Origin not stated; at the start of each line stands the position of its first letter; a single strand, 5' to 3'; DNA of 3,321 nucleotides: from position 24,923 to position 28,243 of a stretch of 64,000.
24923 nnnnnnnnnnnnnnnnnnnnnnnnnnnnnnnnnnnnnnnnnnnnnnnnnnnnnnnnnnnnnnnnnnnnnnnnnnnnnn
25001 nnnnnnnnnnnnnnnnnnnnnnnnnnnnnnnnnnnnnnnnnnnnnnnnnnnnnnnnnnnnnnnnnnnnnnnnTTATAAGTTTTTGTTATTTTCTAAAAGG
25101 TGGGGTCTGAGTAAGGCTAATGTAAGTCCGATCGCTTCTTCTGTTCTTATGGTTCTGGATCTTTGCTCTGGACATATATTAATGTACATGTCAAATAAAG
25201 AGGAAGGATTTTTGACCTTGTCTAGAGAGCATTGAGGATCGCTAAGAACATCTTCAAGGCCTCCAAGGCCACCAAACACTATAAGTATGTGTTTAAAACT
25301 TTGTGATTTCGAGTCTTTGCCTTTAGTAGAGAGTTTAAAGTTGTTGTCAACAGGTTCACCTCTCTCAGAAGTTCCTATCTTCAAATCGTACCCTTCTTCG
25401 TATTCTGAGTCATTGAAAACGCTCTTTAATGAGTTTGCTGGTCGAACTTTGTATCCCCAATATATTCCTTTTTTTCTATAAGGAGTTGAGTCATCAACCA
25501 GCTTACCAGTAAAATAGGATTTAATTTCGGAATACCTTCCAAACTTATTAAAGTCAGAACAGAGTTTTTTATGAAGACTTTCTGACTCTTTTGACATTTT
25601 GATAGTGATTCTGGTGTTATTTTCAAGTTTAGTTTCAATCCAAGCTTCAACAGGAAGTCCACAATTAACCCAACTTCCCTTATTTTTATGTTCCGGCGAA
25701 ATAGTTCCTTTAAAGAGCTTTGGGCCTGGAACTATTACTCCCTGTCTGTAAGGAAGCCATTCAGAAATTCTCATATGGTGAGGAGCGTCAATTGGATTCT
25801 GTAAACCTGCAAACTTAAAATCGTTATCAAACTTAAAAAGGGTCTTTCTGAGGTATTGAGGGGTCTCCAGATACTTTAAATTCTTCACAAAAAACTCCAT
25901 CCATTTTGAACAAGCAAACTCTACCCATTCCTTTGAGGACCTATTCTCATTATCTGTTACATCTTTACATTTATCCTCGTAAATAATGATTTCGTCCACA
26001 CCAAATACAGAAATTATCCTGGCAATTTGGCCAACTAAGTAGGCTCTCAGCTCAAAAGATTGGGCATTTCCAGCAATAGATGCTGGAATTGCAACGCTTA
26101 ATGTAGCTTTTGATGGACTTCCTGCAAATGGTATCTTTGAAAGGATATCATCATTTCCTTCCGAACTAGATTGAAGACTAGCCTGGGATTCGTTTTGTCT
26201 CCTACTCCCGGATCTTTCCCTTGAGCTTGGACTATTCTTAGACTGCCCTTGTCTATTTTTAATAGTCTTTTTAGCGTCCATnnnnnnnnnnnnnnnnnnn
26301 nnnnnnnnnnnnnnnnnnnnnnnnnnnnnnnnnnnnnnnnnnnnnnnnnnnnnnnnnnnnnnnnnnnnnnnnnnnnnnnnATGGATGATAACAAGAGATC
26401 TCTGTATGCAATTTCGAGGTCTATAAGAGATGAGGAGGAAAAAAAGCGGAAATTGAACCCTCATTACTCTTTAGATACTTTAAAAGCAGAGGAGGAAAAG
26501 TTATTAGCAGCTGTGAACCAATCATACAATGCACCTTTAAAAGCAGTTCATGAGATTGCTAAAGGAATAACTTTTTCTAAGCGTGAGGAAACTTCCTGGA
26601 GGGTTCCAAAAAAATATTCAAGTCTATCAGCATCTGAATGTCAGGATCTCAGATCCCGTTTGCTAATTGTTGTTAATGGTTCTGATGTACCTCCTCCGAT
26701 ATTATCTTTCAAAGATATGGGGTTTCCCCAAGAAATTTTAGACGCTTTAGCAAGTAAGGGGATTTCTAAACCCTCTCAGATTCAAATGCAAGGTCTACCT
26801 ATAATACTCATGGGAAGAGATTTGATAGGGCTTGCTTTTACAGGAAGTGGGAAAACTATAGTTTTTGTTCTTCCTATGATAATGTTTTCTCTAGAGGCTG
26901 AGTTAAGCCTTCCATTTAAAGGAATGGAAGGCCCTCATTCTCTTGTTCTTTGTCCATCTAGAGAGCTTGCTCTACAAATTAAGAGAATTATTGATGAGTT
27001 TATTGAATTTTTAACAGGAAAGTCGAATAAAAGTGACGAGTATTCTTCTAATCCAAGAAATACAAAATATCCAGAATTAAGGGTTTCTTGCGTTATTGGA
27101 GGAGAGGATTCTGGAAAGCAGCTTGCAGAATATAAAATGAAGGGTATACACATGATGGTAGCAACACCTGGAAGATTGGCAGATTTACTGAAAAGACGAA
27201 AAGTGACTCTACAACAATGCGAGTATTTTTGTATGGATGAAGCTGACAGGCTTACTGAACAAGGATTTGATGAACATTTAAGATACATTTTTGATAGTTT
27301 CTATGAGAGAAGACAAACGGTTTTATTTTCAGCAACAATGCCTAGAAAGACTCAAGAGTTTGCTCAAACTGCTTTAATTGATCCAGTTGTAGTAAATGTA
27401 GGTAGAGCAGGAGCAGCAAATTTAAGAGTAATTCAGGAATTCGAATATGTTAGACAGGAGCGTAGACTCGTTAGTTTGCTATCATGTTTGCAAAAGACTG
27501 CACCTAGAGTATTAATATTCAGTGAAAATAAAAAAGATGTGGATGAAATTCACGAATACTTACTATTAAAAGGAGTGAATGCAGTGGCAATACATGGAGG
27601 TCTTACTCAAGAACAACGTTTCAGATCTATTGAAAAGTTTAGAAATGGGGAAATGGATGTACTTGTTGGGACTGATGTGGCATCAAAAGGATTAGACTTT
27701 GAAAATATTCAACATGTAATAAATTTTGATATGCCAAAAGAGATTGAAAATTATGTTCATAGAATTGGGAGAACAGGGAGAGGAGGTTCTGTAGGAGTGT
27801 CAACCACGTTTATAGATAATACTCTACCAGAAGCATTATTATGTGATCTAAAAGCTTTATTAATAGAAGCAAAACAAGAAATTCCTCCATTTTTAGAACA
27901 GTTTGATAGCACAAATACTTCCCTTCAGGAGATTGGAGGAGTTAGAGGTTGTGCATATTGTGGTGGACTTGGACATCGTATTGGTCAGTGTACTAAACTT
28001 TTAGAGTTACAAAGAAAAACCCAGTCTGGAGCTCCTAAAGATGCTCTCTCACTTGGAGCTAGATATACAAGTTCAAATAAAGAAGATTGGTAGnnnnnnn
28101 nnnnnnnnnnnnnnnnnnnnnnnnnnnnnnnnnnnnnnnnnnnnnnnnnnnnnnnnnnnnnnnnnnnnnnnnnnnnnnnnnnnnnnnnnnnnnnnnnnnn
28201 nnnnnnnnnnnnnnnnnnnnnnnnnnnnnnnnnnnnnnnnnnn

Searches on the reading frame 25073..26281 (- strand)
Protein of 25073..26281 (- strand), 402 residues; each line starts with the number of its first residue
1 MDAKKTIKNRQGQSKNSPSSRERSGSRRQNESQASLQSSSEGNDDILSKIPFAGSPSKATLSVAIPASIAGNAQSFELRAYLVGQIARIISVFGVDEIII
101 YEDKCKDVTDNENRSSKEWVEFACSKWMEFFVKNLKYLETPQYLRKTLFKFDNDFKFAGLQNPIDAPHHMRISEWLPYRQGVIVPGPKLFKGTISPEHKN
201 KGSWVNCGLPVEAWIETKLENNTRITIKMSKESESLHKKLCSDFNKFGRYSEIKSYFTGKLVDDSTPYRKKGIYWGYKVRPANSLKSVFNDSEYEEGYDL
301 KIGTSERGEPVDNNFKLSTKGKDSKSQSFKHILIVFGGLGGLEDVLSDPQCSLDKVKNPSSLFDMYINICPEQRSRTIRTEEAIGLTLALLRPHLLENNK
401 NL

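Call 6: search_protein_families(library=pfam, proteins=[window:25073-26281:-])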
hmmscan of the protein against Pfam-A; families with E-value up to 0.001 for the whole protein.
window:25073-26281:- (402 aa): 1 family
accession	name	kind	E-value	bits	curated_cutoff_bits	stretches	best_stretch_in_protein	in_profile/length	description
PF02598.22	Methyltrn_RNA_3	-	1e-98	330.9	27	1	60-391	1-302/302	Putative RNA methyltransferase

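Call 8: list_cluster_members(proteins=[window:25073-26281:-, window:26381-28093:+, window:30082-32148:+, window:35463-36860:+, window:39482-42226:-, window:49118-50881:+])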
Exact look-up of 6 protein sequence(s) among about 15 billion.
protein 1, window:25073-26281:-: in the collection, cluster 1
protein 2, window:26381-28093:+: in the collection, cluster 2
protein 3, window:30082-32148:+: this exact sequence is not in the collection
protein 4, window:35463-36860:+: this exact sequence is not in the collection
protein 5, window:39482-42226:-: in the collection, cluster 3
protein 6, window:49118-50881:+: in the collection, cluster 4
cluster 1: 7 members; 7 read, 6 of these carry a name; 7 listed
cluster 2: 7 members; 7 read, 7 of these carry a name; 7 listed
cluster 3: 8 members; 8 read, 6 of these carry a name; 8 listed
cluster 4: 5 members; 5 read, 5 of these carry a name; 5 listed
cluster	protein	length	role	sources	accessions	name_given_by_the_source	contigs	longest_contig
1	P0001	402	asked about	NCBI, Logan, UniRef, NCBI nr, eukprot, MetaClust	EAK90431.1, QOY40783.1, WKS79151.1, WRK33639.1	Mth1. SpoU superfamily - SPOUT methylase [Cryptosporidium parvum Iowa II] | Mth1. SpoU superfamily-SPOUT methylase n=2 Tax=Cryptosporidium parvum TaxID=5807 ... | QOY40783.1 hypothetical protein CPATCC_003674 [Cryptosporidium parvum]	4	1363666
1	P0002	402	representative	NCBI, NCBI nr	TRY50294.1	Alpha/beta knot methyltransferase [Cryptosporidium tyzzeri]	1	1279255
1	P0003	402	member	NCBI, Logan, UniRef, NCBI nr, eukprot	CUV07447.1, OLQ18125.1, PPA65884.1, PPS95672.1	unnamed protein product [Cryptosporidium hominis] | Alpha/beta knot methyltransferase n=1 Tax=Cryptosporidium hominis TaxID=237895 ... | DKFZp566D143.1 [Cryptosporidium hominis TU502]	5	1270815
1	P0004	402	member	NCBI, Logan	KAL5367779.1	SPOUT methylase [Cryptosporidium parvum]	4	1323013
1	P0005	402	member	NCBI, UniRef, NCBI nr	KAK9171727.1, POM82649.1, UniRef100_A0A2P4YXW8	putative RNA methyltransferase family protein [Cryptosporidium meleagridis] | Putative RNA methyltransferase family protein n=1 Tax=Cryptosporidium meleagridis ...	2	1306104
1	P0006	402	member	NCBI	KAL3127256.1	SPOUT methylase [Cryptosporidium hominis]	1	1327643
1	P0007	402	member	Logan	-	-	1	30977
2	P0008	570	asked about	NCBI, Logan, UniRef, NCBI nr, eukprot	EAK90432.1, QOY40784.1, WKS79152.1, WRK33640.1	abstrakt protein SF II helicase + Znknuckle C2HC (PA) [Cryptosporidium parvum Iowa II] | RNA helicase n=2 Tax=Cryptosporidium parvum TaxID=5807 RepID=Q5CXX1_CRYPI | QOY40784.1 hypothetical protein CPATCC_003675 [Cryptosporidium parvum]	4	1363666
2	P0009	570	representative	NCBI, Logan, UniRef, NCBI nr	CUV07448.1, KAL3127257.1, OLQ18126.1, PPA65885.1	unnamed protein product [Cryptosporidium hominis] | RNA helicase n=2 Tax=Cryptosporidium hominis TaxID=237895 RepID=A0A0S4TJ67_CRYHO | DEAD/DEAH box helicase [Cryptosporidium hominis]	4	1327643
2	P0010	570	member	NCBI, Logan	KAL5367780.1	abstrakt protein SF II helicase [Cryptosporidium parvum]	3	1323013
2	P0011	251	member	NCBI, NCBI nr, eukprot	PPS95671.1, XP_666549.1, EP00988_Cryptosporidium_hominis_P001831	helicase [Cryptosporidium hominis] | RNA helicase-1 [Cryptosporidium hominis TU502] | PPS95671.1 helicase [Cryptosporidium hominis]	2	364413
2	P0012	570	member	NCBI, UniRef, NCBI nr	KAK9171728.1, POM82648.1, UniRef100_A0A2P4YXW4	DEAD/DEAH box helicase family protein [Cryptosporidium meleagridis] | RNA helicase n=1 Tax=Cryptosporidium meleagridis TaxID=93969 RepID=A0A2P4YXW4_9CRYT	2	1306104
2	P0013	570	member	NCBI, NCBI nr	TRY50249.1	RNA helicase, DEAD-box type, Q motif domain containing protein [Cryptosporidium tyzzeri]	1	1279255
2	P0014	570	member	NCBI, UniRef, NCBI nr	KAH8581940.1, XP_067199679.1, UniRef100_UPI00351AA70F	DEAD DEAH box helicase [Cryptosporidium sp. chipmunk genotype I] | DEAD DEAH box helicase n=1 Tax=Cryptosporidium sp. chipmunk genotype I TaxID=1280935 ...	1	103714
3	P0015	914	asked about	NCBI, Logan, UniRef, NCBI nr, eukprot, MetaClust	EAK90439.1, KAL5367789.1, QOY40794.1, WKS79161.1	RF-C paralog (Ctf18p) AAA+ ATpase [Cryptosporidium parvum Iowa II] | RF-C paralog (Ctf18p) AAA+ ATpase n=2 Tax=Cryptosporidium parvum TaxID=5807 ... | QOY40794.1 hypothetical protein CPATCC_003685 [Cryptosporidium parvum]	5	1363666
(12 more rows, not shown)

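Call 17: find_homologous_proteins(query=window:25073-26281:-, max_evalue=1e-30)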
Query window:25073-26281:- (402 aa): 945 proteins with E <= 1e-30 among 3907 candidates; the best 120 are listed.
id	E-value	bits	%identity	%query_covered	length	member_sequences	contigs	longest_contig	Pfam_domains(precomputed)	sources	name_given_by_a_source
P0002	2.4e-264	894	97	100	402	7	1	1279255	PF02598.23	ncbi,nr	ncbi:Alpha/beta knot methyltransferase [Cryptosporidium tyzzeri]|nr:Alpha/beta knot methyltransferas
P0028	1.2e-242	823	89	100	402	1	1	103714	PF02598.23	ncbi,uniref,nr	ncbi:SPOUT methylase [Cryptosporidium sp. chipmunk genotype I]|uniref:SPOUT methylase n=1 Tax=Crypto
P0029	8.6e-241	817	89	100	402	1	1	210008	PF02598.23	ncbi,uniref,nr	ncbi:uncharacterized protein cubi_03130 [Cryptosporidium ubiquitum]|uniref:RNA methyltransferase n=1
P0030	8.8e-237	804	87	100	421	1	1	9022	PF02598.23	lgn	-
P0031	1.1e-211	721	78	100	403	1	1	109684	PF02598.23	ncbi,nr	ncbi:putative RNA methyltransferase [Cryptosporidium felis]|nr:putative RNA methyltransferase [Crypt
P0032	9.9e-202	688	74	100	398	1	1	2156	PF02598.23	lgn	-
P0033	2.0e-194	664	78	91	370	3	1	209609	PF02598.23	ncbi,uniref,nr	ncbi:SPOUT methylase [Cryptosporidium canis]|uniref:SPOUT methylase n=1 Tax=Cryptosporidium canis Ta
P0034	1.2e-164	566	63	99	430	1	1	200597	PF02598.23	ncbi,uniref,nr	ncbi:SpoU superfamily [Cryptosporidium ryanae]|uniref:SpoU superfamily n=1 Tax=Cryptosporidium ryana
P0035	1.5e-164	566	64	97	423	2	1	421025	PF02598.23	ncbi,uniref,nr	ncbi:superfamily SPOUT methylase [Cryptosporidium bovis]|uniref:superfamily SPOUT methylase n=1 Tax=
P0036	3.0e-164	565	64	97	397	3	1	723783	PF02598.23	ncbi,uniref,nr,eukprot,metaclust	ncbi:uncharacterized protein CMU_014750 [Cryptosporidium muris RN66]|uniref:Uncharacterized protein 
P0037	1.5e-117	411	66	65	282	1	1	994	PF02598.23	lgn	-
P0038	4.6e-88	314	50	84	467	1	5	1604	PF02598.23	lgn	-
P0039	5.8e-85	304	48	85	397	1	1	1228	PF02598.23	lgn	-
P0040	1.0e-83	300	47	85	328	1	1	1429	PF02598.23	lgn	-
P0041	5.6e-82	294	48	84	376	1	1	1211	PF02598.23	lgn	-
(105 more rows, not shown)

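Call 19: find_encoding_contigs(protein=P0029, flank=10000, max_places=1)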
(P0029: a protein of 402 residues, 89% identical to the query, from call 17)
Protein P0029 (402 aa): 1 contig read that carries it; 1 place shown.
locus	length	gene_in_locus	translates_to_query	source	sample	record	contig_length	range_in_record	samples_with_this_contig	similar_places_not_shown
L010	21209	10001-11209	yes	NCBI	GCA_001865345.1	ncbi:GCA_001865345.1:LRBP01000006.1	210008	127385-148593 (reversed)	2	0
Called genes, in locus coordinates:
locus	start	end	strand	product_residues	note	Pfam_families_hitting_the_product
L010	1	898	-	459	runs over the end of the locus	-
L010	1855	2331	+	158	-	PF01918:Alba, PF12328:Rpp20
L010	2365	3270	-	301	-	PF00481:PP2C (weak), PF13672:PP2C_2 (weak), PF07228:SpoIIE (weak), PF00481:PP2C (weak)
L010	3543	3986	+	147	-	PF01920:Prefoldin_2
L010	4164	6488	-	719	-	PF02721:DUF223, PF24903:OB_MEIOB_N (faint), PF01336:tRNA_anti-codon, PF16900:REPA_OB_2, PF08646:Rep_fac-A_C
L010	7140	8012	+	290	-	PF00134:Cyclin_N (faint)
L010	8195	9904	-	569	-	PF00270:DEAD, PF04851:ResIII (weak), PF00271:Helicase_C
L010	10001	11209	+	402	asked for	PF02598:Methyltrn_RNA_3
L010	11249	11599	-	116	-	PF01423:LSM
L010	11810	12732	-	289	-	PF03357:Snf7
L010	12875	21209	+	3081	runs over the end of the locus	PF13205:Big_5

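Call 20: find_encoding_contigs(protein=P0031, flank=10000, max_places=1)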
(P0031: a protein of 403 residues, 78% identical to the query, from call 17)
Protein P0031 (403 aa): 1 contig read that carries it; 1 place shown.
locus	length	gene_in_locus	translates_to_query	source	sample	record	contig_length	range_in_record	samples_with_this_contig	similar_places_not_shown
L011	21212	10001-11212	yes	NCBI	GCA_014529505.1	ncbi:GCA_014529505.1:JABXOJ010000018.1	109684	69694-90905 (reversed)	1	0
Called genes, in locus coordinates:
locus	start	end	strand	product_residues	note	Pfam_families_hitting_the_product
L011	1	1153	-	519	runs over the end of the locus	-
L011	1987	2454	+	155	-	PF01918:Alba, PF12328:Rpp20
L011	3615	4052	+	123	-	PF01920:Prefoldin_2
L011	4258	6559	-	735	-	PF01336:tRNA_anti-codon, PF02721:DUF223 (weak), PF16900:REPA_OB_2, PF08646:Rep_fac-A_C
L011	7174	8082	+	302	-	-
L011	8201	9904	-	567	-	PF00270:DEAD, PF04851:ResIII (weak), PF00271:Helicase_C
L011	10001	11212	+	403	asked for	PF02598:Methyltrn_RNA_3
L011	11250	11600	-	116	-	PF01423:LSM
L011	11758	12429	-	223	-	PF03357:Snf7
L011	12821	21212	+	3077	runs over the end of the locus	PF13205:Big_5 (weak)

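Call 21: find_encoding_contigs(protein=P0034, flank=10000, max_places=1)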
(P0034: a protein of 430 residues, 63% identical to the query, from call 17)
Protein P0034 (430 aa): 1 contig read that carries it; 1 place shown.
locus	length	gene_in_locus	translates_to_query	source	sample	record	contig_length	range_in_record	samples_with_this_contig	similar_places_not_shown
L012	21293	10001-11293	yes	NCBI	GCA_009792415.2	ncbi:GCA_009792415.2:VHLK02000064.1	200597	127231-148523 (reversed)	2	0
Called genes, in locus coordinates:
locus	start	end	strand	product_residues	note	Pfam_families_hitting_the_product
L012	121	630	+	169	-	PF01918:Alba, PF12328:Rpp20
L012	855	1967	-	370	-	PF00481:PP2C (weak)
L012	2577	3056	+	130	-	PF01920:Prefoldin_2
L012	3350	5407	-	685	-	PF02721:DUF223, PF24903:OB_MEIOB_N (faint), PF01336:tRNA_anti-codon, PF16900:REPA_OB_2, PF08646:Rep_fac-A_C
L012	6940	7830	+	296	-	-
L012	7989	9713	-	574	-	PF00270:DEAD, PF04851:ResIII (weak), PF00271:Helicase_C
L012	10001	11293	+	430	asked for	PF02598:Methyltrn_RNA_3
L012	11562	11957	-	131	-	PF01423:LSM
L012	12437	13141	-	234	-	PF03357:Snf7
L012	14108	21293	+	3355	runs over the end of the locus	PF13205:Big_5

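Call 22: find_encoding_contigs(protein=P0036, flank=10000, max_places=1)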
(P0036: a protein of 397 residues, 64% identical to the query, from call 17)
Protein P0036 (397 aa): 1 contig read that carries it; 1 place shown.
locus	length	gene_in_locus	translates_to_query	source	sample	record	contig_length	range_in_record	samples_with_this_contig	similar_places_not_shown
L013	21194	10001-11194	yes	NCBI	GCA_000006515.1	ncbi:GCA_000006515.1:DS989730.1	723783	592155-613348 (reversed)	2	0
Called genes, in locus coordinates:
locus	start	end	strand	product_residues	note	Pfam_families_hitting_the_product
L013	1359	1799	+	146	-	PF12328:Rpp20, PF01918:Alba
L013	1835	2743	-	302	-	PF00481:PP2C (weak), PF13672:PP2C_2, PF07228:SpoIIE (weak), PF00481:PP2C (weak)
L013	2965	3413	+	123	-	PF01920:Prefoldin_2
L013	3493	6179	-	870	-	PF02721:DUF223, PF24903:OB_MEIOB_N (faint), PF01336:tRNA_anti-codon (weak), PF16900:REPA_OB_2, PF08646:Rep_fac-A_C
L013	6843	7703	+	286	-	PF00134:Cyclin_N (faint)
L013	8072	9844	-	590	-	PF00270:DEAD, PF00271:Helicase_C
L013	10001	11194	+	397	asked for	PF02598:Methyltrn_RNA_3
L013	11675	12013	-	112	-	PF01423:LSM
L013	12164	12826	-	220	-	PF03357:Snf7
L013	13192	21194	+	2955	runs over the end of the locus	PF13205:Big_5 (weak)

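Call 23: find_encoding_contigs(protein=P0035, flank=10000, max_places=1)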
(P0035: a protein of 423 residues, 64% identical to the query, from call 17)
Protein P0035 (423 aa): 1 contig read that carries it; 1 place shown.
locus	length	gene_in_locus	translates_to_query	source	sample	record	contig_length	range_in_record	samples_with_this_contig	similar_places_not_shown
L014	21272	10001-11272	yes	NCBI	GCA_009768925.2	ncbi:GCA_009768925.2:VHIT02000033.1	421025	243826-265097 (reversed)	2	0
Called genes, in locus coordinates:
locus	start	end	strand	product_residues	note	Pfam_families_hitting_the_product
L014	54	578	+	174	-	PF12328:Rpp20, PF01918:Alba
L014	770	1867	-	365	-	PF00481:PP2C (faint)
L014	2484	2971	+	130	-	PF01920:Prefoldin_2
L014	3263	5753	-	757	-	PF02721:DUF223, PF24903:OB_MEIOB_N (faint), PF01336:tRNA_anti-codon (weak), PF16900:REPA_OB_2, PF08646:Rep_fac-A_C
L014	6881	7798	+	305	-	-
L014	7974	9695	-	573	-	PF00270:DEAD, PF04851:ResIII, PF00271:Helicase_C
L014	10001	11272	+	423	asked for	PF02598:Methyltrn_RNA_3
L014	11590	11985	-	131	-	PF01423:LSM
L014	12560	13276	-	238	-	PF03357:Snf7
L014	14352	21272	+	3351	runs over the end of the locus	PF13205:Big_5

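Call 24: find_encoding_contigs(protein=P0033, flank=10000, max_places=1)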
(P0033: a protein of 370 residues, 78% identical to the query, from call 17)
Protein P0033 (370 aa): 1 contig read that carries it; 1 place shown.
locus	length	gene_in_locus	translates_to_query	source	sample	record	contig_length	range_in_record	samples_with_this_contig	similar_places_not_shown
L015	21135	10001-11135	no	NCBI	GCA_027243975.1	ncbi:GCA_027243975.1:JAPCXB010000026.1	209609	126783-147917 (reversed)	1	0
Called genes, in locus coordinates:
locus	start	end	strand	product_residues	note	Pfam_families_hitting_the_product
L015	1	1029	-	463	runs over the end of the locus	-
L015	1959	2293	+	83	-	-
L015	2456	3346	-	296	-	PF00481:PP2C (weak), PF13672:PP2C_2 (weak), PF07228:SpoIIE (weak), PF00481:PP2C (weak)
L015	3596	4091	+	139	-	PF01920:Prefoldin_2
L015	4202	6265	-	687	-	PF02721:DUF223, PF01336:tRNA_anti-codon (weak), PF16900:REPA_OB_2, PF08646:Rep_fac-A_C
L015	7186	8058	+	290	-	PF00134:Cyclin_N (weak)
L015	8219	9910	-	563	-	PF00270:DEAD, PF04851:ResIII (weak), PF00271:Helicase_C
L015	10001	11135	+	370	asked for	PF02598:Methyltrn_RNA_3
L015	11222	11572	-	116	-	PF01423:LSM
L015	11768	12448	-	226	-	PF03357:Snf7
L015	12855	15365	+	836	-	-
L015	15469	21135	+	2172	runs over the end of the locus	PF13205:Big_5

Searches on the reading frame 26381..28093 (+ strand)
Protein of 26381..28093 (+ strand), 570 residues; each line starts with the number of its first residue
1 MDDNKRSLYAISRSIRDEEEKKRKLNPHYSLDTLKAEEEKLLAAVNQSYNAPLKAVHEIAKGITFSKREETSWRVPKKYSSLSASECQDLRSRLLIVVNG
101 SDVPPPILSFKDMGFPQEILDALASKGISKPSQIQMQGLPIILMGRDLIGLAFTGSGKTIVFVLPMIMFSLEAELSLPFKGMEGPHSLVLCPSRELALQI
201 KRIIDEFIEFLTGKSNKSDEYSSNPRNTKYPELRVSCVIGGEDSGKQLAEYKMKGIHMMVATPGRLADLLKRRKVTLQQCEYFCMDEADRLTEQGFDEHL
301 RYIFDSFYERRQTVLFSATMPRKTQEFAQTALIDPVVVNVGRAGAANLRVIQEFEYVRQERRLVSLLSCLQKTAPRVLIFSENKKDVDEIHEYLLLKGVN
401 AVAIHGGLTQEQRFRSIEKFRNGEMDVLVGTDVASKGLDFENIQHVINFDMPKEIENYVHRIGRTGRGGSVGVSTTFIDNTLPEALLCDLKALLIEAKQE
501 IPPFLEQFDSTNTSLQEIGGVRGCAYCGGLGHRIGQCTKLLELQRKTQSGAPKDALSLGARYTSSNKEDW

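Call 6: search_protein_families(library=pfam, proteins=[window:26381-28093:+])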
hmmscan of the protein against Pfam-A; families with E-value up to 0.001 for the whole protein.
window:26381-28093:+ (570 aa): 3 families
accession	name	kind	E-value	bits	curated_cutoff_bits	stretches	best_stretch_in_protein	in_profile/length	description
PF00270.35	DEAD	-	2.6e-38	131.8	26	1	133-326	2-166/167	DEAD/DEAH box helicase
PF00271.37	Helicase_C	-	1.9e-32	112.2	23.5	1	363-469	6-110/110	Helicase conserved C-terminal domain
PF04851.21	ResIII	-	2.2e-06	28.1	22.5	1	153-322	31-164/164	Type III restriction enzyme, res subunit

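Call 11: find_encoding_contigs(protein=window:26381-28093:+, flank=10000, max_places=4)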
Protein window:26381-28093:+ (570 aa): 5 contigs read that carry it; 4 places shown.
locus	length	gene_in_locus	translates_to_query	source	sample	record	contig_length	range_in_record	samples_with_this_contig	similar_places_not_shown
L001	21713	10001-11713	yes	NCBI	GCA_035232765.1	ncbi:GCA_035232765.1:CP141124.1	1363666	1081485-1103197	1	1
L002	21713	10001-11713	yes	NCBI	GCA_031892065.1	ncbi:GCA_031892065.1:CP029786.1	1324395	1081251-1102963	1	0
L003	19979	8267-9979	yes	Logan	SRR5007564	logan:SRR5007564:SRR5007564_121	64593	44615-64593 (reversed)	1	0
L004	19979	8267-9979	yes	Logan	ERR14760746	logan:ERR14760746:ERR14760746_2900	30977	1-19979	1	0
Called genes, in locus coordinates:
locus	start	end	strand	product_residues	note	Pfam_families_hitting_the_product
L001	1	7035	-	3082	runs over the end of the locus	PF13205:Big_5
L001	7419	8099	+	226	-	PF03357:Snf7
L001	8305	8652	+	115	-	PF01423:LSM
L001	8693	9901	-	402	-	PF02598:Methyltrn_RNA_3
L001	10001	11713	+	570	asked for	PF00270:DEAD, PF04851:ResIII (weak), PF00271:Helicase_C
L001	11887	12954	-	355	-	-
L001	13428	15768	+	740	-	PF02721:DUF223, PF24903:OB_MEIOB_N (faint), PF01336:tRNA_anti-codon, PF16900:REPA_OB_2, PF08646:Rep_fac-A_C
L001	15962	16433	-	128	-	PF01920:Prefoldin_2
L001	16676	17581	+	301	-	PF13672:PP2C_2, PF07228:SpoIIE (weak), PF00481:PP2C (weak)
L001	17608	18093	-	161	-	PF12328:Rpp20, PF01918:Alba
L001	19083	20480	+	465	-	-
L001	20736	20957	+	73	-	-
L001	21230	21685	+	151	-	-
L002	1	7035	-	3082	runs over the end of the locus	PF13205:Big_5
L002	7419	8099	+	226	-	PF03357:Snf7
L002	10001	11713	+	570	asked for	PF00270:DEAD, PF04851:ResIII (weak), PF00271:Helicase_C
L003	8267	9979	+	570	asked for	PF00270:DEAD, PF04851:ResIII (weak), PF00271:Helicase_C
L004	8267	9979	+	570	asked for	PF00270:DEAD, PF04851:ResIII (weak), PF00271:Helicase_C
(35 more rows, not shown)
